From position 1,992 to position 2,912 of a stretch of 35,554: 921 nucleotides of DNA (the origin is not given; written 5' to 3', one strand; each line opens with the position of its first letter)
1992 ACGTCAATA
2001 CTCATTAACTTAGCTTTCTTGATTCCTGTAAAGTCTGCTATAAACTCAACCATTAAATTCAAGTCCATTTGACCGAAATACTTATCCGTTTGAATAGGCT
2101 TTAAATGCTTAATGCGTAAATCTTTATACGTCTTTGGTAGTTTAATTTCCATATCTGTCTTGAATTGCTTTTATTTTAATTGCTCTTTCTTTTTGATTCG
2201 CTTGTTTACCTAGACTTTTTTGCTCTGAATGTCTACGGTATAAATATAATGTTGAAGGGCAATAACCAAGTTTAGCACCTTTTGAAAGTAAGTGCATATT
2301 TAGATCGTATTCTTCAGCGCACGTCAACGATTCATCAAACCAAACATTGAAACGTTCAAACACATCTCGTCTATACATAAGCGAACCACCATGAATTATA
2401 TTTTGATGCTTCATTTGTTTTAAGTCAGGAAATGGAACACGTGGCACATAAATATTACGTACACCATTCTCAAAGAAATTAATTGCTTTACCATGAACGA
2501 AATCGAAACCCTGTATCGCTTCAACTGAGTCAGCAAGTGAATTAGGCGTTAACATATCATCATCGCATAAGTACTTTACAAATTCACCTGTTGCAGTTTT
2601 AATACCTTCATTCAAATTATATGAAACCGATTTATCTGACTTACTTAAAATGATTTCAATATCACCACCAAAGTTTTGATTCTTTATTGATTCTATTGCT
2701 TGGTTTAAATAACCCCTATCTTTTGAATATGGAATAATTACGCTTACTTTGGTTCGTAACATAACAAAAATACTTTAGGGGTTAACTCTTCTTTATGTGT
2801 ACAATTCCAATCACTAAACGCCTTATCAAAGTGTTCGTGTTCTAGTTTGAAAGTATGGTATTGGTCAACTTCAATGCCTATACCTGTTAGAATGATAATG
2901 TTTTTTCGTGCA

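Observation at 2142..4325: GT-B glycosyltransferase, 44-aa basic ORF, SAM methyltransferase and GT2 glycosyltransferase embedded in the virion operon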

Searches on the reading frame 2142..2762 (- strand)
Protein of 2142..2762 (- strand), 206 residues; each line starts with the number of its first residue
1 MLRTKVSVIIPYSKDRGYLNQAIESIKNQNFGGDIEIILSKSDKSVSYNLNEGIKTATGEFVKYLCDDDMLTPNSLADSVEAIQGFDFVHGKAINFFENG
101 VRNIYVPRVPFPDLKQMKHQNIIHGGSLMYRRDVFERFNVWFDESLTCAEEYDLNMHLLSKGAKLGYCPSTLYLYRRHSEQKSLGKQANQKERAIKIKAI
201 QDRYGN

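Call 3: search_protein_families(library=pfam, proteins=[window:2142-2762:-], max_evalue=0.1)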
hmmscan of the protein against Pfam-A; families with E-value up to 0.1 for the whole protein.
window:2142-2762:- (206 aa): 3 families
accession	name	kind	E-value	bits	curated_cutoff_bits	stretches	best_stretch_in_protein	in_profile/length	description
PF00535.33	Glycos_transf_2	-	3.3e-10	40.6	23.3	2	46-137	66-166/168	Glycosyl transferase family 2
PF13641.12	Glyco_tranf_2_3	-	2.8e-06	28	27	1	29-193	53-226/230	Glycosyltransferase like family 2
PF13632.12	Glyco_trans_2_3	-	0.00096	19.5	27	1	117-193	66-138/198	Glycosyl transferase family group 2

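Call 4: search_protein_families(library=phrogs, proteins=[window:2142-2762:-], max_evalue=0.01)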
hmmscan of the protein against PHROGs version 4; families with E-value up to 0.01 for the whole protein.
window:2142-2762:- (206 aa): 3 families
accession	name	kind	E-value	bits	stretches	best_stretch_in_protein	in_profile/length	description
phrog_14775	-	moron, auxiliary metabolic gene and host takeover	0.00056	20.6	1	4-89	3-94/203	glycosyltransferase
phrog_8858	-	moron, auxiliary metabolic gene and host takeover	0.0016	18.3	1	35-196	49-207/395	glycosyltransferase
phrog_9549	-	moron, auxiliary metabolic gene and host takeover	0.0047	17.9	1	51-196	75-210/221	glycosyltransferase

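Call 34: search_dna_similar(query=window:2142-2762:-, collection=phages, mode=protein, max_rows=25, max_evalue=0.001)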
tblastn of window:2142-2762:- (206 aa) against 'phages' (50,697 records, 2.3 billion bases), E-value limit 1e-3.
Records with a match: 12; places in all: 12; records where one place covers at least 80% of the query: 10.
Best place of each record, by identity: <60% 12.
By first word of the organism name: Bacteriophage 10; Enterococcus 2.
By host as written in the record: - 11; Enterococcus faecalis 1.
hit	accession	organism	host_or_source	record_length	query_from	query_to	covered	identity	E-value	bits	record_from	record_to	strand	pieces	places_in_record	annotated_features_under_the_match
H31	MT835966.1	Bacteriophage sp.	human fecal samples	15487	4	198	95%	27.9%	9e-7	54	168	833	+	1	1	record has no annotation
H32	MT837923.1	Bacteriophage sp.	human fecal samples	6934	2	190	92%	26.6%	2e-5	50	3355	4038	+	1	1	record has no annotation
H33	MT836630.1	Bacteriophage sp.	human fecal samples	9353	4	198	95%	24.6%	2e-7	56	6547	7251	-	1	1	record has no annotation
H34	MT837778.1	Bacteriophage sp.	human fecal samples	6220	6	204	97%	23.6%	1e-4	47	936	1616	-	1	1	record has no annotation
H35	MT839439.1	Bacteriophage sp.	human fecal samples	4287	1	198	96%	22.6%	1e-4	48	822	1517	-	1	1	record has no annotation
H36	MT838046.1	Bacteriophage sp.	human fecal samples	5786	5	176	83%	25.6%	1e-7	57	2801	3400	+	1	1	record has no annotation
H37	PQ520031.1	Enterococcus phage IME_EF3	-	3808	2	201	97%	22.0%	1e-7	57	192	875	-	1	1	record has no annotation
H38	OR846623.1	Enterococcus phage Efs 1-1-1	Enterococcus faecalis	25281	2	201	97%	21.6%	2e-6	53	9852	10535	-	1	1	record has no annotation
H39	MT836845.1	Bacteriophage sp.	human fecal samples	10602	5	176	83%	23.9%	2e-5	50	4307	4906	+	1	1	record has no annotation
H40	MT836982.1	Bacteriophage sp.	human fecal samples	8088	5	179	85%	23.4%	2e-4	47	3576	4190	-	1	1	record has no annotation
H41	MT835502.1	Bacteriophage sp.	human fecal samples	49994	6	162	76%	25.9%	3e-4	47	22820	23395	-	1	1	record has no annotation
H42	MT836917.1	Bacteriophage sp.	human fecal samples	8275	35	190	76%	25.2%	9e-7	54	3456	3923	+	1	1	record has no annotation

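Call 64: search_solved_structures(query=window:2142-2762:-, max_evalue=0.1)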
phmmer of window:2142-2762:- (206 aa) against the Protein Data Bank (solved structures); distinct sequences matched with E-value up to 0.1: 10.
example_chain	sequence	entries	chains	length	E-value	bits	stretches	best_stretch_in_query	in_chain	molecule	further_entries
6p61_A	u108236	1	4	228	2.1e-06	30.7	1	30-181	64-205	Glycosyltransferase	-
3bcv_A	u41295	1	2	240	4.4e-06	29.6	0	4-41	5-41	Putative glycosyltransferase protein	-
9jma_A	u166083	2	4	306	0.00081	22.2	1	37-96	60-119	GalNAc(5)-diNAcBac-PP-undecaprenol beta-1,3-glucosyltransferase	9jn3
5tze_C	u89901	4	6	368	0.00086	22.1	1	51-180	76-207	Glycosyl transferase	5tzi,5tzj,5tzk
5tz8_A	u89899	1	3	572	0.0033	20.2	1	51-180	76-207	Glycosyl transferase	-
1h7l_A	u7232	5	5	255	0.0068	19.2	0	32-85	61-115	SPORE COAT POLYSACCHARIDE BIOSYNTHESIS PROTEIN SPSA | PROTEIN (SPORE COAT POLYSACCHARIDE BIOSYNTHESIS PROTEIN SPSA)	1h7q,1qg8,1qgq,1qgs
3fd2_A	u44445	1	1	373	0.026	17.3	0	95-141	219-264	Site-specific DNA endonuclease I-MsoI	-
9omh_A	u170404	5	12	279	0.048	16.4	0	29-92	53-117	Glycosyltransferase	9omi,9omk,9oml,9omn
9omm_A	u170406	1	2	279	0.048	16.4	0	29-92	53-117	Glycosyltransferase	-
9omj_A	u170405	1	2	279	0.05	16.4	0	29-92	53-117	Glycosyltransferase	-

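Call 72: search_protein_families(library=ncbifam, proteins=[window:2142-2762:-], max_evalue=0.01)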
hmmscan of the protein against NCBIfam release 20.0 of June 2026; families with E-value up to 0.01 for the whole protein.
window:2142-2762:- (206 aa): 8 families
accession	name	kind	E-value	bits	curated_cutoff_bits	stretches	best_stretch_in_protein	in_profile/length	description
NF050050.1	ProtGlycPglI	equivalog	5.8e-10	39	500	2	49-94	74-120/306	GalNAc(5)-diNAcBac-PP-undecaprenol beta-1,3-glucosyltransferase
NF053739.1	GlytfEpsEBac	equivalog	1.7e-09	37.1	450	1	30-177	54-204/265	glycosyltransferase EpsE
NF038299.1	EPS_HpsN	equivalog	6.3e-07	28.7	425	1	116-172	156-217/317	hormogonium polysaccharide biosynthesis glycosyltransferase HpsN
TIGR03965.1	mycofact_glyco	equivalog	1e-06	28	280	1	127-176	233-281/467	mycofactocin biosynthesis glycosyltransferase MftF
NF007482.0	PRK10073.1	equivalog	2.1e-05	23.7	423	0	39-74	66-101/334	glycosyltransferase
TIGR04283.1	glyco_like_mftF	equivalog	0.00062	19.4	182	0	42-188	56-198/221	TIGR04283 family arsenosugar biosynthesis glycosyltransferase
NF041394.1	GtaseAglG_Halo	equivalog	0.00087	18.6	440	0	28-85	50-109/304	glucosyl-dolichyl phosphate glucuronosyltransferase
NF047683.1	TeichurnBiosyTuaG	equivalog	0.0042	16.7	400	0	35-84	63-112/252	teichuronic acid biosynthesis protein TuaG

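Call 95: find_homologous_proteins(query=window:2142-2762:-, max_evalue=0.001)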
Query window:2142-2762:- (206 aa): 173 proteins with E <= 0.001 among 249 candidates; the best 120 are listed.
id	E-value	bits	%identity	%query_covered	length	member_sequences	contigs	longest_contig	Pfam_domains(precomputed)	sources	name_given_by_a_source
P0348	5.1e-135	465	100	100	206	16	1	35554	PF13641.13,PF00535.33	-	-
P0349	1.2e-115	402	86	100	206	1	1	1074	PF00535.33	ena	-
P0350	1.0e-107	376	83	98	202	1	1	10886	PF00535.33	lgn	-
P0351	3.1e-107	375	83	98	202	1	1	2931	PF00535.33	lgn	-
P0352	8.3e-107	373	80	100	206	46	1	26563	PF00535.33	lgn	-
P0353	2.5e-83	297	68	97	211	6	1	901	PF00535.33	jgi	jgi:GT2 family glycosyltransferase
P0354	2.4e-81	290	65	98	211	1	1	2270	PF00535.33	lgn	-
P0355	7.5e-81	288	66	97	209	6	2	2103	PF00535.33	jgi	jgi:GT2 family glycosyltransferase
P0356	1.7e-80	287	66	97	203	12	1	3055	PF10111.15,PF00535.33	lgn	-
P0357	2.2e-80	287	66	97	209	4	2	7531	PF00535.33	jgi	jgi:GT2 family glycosyltransferase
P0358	5.7e-79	282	65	97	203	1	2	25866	PF10111.15,PF00535.33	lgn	-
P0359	3.9e-78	280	61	98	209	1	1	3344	PF13641.13,PF00535.33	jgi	jgi:glycosyltransferase involved in cell wall biosynthesis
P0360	3.8e-77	276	62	98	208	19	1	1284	PF00535.33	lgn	-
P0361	1.7e-76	274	62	97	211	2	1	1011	PF00535.33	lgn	-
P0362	2.3e-76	274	61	97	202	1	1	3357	PF13641.13,PF00535.33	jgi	jgi:teichuronic acid biosynthesis glycosyltransferase TuaG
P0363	2.5e-76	274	63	99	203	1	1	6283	PF00535.33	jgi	jgi:glycosyltransferase involved in cell wall biosynthesis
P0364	3.7e-76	273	62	97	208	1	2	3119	PF00535.33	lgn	-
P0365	4.5e-76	273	63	97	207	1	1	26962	PF00535.33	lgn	-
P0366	6.4e-76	272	61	97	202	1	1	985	PF13641.13,PF00535.33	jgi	jgi:teichuronic acid biosynthesis glycosyltransferase TuaG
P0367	1.4e-75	271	63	97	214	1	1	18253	PF13641.13,PF00535.33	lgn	-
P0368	1.7e-75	271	63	97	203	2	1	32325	PF00535.33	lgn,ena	-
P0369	2.3e-75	271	63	97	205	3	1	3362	PF10111.15,PF00535.33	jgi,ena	-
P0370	3.9e-75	270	62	97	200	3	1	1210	PF13632.13,PF10111.15,PF13641.13,PF00535.33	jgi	-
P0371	4.9e-75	269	61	98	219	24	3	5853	PF00535.33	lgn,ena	-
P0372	6.1e-75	269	63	97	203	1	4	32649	PF00535.33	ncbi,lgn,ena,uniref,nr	ncbi:WcaA Glycosyltransferases involved in cell wall biogenesis [uncultured Caudovirales phage]|unir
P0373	1.2e-74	268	61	97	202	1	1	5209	PF13641.13,PF00535.33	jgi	jgi:glycosyltransferase involved in cell wall biosynthesis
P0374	2.4e-74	267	60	97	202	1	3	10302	PF13641.13,PF00535.33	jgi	jgi:teichuronic acid biosynthesis glycosyltransferase TuaG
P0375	3.0e-74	267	62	97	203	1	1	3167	PF00535.33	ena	-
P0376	3.5e-74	267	60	100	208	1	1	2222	PF00535.33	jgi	-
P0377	5.7e-74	266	62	97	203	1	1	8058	PF00535.33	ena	-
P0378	1.5e-73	265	61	97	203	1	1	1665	PF00535.33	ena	-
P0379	1.5e-73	265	60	99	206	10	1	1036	PF00535.33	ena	-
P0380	1.5e-73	265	62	97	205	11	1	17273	PF00535.33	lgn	-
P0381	2.4e-73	264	58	98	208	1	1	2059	PF10111.15,PF00535.33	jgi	jgi:GT2 family glycosyltransferase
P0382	3.3e-73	263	61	97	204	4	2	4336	PF00535.33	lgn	-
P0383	3.8e-73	263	58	100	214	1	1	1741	PF00535.33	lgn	-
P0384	7.5e-73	262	61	97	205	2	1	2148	PF00535.33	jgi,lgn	-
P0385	8.4e-73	262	59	99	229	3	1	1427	PF00535.33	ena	-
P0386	1.0e-72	262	61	97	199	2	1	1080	PF00535.33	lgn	-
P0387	1.8e-72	261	59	99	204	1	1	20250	PF00535.33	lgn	-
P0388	1.9e-72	261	60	97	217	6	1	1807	PF00535.33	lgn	-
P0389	2.1e-72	261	59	97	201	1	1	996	PF00535.33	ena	-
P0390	3.6e-72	260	61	97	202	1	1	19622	PF13632.13,PF13641.13,PF00535.33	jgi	jgi:glycosyltransferase involved in cell wall biosynthesis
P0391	3.7e-72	260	61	97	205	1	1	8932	PF00535.33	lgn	-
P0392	5.2e-72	260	61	97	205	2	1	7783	PF00535.33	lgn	-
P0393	7.5e-72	259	58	97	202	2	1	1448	PF00535.33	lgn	-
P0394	7.6e-72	259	55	100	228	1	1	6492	PF13641.13,PF00535.33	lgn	-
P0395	8.1e-72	259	61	97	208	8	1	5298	PF10111.15,PF13641.13,PF00535.33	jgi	-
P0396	1.1e-71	258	60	97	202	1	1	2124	PF00535.33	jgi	jgi:glycosyltransferase involved in cell wall biosynthesis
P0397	2.8e-71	257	58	97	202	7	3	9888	PF13632.13,PF00535.33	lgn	-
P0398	2.8e-71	257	61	97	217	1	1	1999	PF00535.33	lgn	-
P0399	3.0e-71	257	62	97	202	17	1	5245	PF00535.33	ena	-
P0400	5.2e-71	256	58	97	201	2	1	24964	PF13641.13,PF00535.33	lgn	-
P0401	5.6e-71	256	59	99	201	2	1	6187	PF13641.13,PF00535.33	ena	-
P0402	5.7e-71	256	59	97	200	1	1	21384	PF10111.15,PF00535.33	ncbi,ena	-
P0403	5.8e-71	256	58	99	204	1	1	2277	PF00535.33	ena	-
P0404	1.1e-70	255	56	99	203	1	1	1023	PF00535.33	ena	-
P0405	1.8e-70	255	59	97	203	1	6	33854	PF13641.13,PF00535.33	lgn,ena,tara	tara:strand:- start:6618 stop:7229 length:612 start_codon:yes stop_codon:yes gene_type:complete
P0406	2.2e-70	254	61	94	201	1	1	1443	PF00535.33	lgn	-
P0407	2.7e-70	254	59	97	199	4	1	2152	PF00535.33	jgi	jgi:teichuronic acid biosynthesis glycosyltransferase TuaG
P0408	3.4e-70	254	58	98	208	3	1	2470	PF10111.15,PF13641.13,PF00535.33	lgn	-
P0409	3.5e-70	254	59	97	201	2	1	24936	PF00535.33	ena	-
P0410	4.8e-70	253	58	98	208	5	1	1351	PF10111.15,PF13641.13,PF00535.33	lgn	-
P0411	6.3e-70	253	58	97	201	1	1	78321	PF00535.33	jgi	jgi:glycosyltransferase involved in cell wall biosynthesis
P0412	7.6e-70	253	59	97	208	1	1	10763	PF10111.15,PF13641.13,PF00535.33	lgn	-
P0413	8.5e-70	252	57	97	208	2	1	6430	PF10111.15,PF00535.33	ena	-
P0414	1.2e-69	252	59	97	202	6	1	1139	PF13641.13,PF00535.33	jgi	jgi:glycosyltransferase involved in cell wall biosynthesis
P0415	1.7e-69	251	59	99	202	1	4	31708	PF00535.33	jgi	-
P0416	2.2e-69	251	58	97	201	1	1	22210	PF13641.13,PF00535.33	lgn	-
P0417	3.7e-69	250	55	99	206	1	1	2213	PF00535.33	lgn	-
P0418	1.3e-68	248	55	99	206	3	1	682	PF00535.33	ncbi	-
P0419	5.0e-68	247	56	97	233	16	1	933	PF00535.33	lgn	-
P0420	6.0e-68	246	55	97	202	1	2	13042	PF10111.15,PF13641.13,PF00535.33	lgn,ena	-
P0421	6.4e-68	246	58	99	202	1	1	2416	PF00535.33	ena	-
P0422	7.2e-68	246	58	98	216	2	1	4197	PF00535.33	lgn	-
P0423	7.6e-68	246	57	99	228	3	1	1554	PF00535.33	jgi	-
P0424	9.7e-68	246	57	97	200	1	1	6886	PF00535.33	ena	-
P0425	1.6e-67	245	58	97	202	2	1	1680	PF10111.15,PF13641.13,PF00535.33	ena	-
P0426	1.6e-65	238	56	100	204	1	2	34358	PF13641.13,PF00535.33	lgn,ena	-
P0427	3.1e-65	237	56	97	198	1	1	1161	PF13641.13,PF00535.33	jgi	-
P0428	3.3e-65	237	58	97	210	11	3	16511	PF13641.13,PF00535.33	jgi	jgi:glycosyltransferase involved in cell wall biosynthesis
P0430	8.1e-65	236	54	99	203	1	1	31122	PF10111.15,PF00535.33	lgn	-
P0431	1.0e-64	236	55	97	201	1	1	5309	PF10111.15,PF13641.13,PF00535.33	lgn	-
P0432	1.4e-64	235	55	98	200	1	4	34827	PF00535.33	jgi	jgi:teichuronic acid biosynthesis glycosyltransferase TuaG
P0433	1.4e-64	235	55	97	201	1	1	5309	PF10111.15,PF00535.33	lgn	-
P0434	5.2e-64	233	56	97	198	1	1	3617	PF13641.13,PF00535.33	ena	-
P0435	6.1e-64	233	58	98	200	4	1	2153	PF00535.33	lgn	-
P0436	1.5e-63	232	55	97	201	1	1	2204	PF00535.33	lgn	-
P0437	3.9e-63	231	55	97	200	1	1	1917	PF00535.33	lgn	-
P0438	5.1e-63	230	59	97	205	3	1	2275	PF00535.33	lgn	-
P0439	7.0e-63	230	55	97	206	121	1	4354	PF00535.33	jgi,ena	jgi:glycosyltransferase involved in cell wall biosynthesis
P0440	7.8e-63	230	56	97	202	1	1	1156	PF00535.33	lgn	-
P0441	9.1e-63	229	59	97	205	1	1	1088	PF00535.33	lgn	-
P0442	9.1e-62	226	54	97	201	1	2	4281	PF00535.33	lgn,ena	-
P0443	1.5e-61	225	53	97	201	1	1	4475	PF00535.33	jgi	jgi:glycosyltransferase involved in cell wall biosynthesis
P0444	4.5e-61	224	53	97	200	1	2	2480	PF00535.33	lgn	-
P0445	8.1e-61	223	53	100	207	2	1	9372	PF00535.33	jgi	jgi:teichuronic acid biosynthesis glycosyltransferase TuaG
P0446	1.2e-60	222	53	97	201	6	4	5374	PF00535.33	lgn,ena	-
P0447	2.4e-60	221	56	97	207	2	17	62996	PF00535.33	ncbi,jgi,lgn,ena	jgi:teichuronic acid biosynthesis glycosyltransferase TuaG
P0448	4.2e-60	221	56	97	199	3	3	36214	PF13632.13,PF00535.33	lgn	-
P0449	7.8e-60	220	53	100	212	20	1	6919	PF13632.13,PF00535.33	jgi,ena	jgi:glycosyltransferase involved in cell wall biosynthesis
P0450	8.1e-60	220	54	97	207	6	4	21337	PF00535.33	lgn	-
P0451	1.0e-59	219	53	98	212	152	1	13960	PF00535.33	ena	-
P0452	1.0e-59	219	51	98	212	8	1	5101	PF00535.33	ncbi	-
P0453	1.6e-59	219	53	98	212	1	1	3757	PF00535.33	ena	-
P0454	1.7e-59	219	52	100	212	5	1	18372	PF00535.33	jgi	jgi:teichuronic acid biosynthesis glycosyltransferase TuaG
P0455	1.5e-58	216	52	97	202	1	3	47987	PF13641.13,PF00535.33,PF02709.21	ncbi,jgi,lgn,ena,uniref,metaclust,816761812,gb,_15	ncbi:hypothetical protein LCGC14_0716390 [marine sediment metagenome]|uniref:Glycosyltransferase 2-l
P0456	1.8e-58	215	53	97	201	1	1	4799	PF13641.13,PF00535.33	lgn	-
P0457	4.5e-57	211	54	97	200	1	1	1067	PF13641.13,PF00535.33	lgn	-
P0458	5.1e-57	211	55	99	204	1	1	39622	PF00535.33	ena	-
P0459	6.2e-57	210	53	97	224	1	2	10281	PF00535.33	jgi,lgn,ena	-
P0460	6.5e-57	210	55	98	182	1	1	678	PF00535.33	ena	-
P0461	2.4e-56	208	52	97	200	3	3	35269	PF00535.33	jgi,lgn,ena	-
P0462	3.8e-56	208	52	97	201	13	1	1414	PF00535.33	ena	-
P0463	7.1e-56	207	52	98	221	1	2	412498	PF00535.33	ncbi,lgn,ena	-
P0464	1.2e-55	206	53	97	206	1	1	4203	PF00535.33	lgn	-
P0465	1.5e-55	206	50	97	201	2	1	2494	PF00535.33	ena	-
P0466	6.2e-55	204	51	97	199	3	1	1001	PF13641.13,PF00535.33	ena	-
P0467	2.4e-54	202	49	98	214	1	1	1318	PF10111.15,PF13641.13,PF00535.33,PF02709.21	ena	-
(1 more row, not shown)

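Call 96: find_encoding_contigs(protein=P0463, flank=10000, max_places=2)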
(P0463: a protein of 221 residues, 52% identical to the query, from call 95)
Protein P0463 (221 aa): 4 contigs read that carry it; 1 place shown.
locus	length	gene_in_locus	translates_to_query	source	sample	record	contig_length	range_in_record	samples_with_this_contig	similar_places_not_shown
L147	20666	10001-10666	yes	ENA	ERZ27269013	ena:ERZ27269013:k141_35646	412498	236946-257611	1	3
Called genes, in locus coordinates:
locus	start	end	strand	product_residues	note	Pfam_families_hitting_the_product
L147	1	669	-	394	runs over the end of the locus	PF13679:Methyltransf_32, PF13847:Methyltransf_31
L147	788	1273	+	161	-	-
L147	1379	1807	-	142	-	-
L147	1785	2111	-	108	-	PF13443:HTH_26 (weak)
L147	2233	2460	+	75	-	-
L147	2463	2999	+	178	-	PF00196:GerE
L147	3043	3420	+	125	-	-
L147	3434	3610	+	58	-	-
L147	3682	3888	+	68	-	-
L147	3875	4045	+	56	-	-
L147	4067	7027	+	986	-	-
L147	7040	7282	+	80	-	-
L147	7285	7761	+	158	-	PF08299:Bac_DnaA_C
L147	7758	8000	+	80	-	-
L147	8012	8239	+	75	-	-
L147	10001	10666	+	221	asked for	PF00535:Glycos_transf_2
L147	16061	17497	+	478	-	PF00535:Glycos_transf_2 (faint)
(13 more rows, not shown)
